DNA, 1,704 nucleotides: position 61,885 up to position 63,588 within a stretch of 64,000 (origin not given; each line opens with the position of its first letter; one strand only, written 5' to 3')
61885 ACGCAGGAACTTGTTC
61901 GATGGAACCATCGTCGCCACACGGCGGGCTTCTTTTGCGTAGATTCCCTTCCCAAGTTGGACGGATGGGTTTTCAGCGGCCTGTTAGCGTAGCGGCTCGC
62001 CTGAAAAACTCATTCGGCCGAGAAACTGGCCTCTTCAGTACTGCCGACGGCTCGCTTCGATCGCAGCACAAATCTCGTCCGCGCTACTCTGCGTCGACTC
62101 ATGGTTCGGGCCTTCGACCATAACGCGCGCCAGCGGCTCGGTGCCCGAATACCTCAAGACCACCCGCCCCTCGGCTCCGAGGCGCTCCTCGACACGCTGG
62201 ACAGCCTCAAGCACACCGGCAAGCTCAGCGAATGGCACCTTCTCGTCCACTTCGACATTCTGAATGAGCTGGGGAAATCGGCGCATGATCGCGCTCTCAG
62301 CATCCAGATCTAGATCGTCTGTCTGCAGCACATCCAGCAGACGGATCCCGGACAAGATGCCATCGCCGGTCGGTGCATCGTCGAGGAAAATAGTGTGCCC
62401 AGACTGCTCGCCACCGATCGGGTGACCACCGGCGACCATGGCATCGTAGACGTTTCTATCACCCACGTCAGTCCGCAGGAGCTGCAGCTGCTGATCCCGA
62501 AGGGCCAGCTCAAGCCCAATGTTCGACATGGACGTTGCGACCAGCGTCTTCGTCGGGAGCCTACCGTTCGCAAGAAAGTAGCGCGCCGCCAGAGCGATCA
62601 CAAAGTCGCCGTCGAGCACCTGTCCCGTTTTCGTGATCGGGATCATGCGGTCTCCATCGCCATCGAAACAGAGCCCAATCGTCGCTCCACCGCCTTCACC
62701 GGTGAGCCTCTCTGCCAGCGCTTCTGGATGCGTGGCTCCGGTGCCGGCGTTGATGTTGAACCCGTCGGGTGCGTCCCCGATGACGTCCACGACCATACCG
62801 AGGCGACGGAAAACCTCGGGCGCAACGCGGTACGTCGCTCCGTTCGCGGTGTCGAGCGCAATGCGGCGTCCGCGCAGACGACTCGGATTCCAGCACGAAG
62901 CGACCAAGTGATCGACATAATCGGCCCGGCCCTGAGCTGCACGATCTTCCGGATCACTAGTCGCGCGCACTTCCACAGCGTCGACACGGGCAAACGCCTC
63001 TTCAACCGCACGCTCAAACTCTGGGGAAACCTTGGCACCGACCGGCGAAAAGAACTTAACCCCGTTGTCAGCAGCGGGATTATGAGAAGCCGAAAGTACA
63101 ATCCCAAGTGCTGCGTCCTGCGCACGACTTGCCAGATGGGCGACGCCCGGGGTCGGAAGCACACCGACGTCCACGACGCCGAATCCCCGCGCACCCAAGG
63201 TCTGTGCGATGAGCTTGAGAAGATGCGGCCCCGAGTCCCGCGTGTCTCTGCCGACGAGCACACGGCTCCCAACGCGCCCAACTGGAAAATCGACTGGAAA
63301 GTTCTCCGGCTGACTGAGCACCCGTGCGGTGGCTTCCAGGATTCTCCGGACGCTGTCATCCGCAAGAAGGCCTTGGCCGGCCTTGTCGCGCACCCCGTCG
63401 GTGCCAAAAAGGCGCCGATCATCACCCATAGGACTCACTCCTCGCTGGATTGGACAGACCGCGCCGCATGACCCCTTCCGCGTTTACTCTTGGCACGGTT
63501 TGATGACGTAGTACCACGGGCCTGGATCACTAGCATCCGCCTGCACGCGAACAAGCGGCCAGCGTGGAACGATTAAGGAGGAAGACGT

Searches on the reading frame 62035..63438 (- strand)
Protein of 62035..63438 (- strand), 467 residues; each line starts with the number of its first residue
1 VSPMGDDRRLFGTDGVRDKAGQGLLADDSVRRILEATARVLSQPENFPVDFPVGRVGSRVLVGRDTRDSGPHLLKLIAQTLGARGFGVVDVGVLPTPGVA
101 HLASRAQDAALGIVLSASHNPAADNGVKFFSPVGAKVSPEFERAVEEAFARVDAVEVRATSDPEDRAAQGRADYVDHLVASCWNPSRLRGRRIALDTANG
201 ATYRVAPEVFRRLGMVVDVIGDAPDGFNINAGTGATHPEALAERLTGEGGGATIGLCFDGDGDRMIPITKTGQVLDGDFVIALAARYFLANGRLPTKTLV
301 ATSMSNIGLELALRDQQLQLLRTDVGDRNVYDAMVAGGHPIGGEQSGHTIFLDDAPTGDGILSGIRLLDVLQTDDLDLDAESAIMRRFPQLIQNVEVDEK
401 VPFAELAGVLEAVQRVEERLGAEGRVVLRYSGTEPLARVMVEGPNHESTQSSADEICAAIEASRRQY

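Call 43: search_protein_families(library=pfam, proteins=[window:62035-63438:-], max_evalue=0.0001)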
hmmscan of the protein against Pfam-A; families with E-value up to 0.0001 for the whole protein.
window:62035-63438:- (467 aa): 4 families
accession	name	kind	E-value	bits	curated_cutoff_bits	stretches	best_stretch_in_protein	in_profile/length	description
PF02878.22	PGM_PMM_I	-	1.2e-31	109.6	22.5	1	8-153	1-135/138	Phosphoglucomutase/phosphomannomutase, alpha/beta/alpha domain I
PF02880.22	PGM_PMM_III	-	3.8e-26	91.9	20.7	1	276-380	1-106/115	Phosphoglucomutase/phosphomannomutase, alpha/beta/alpha domain III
PF00408.26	PGM_PMM_IV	-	2.6e-16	59.9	23.1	1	394-458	3-67/68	Phosphoglucomutase/phosphomannomutase, C-terminal domain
PF02879.22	PGM_PMM_II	-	1.2e-11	45.5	29.3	1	173-272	2-103/103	Phosphoglucomutase/phosphomannomutase, alpha/beta/alpha domain II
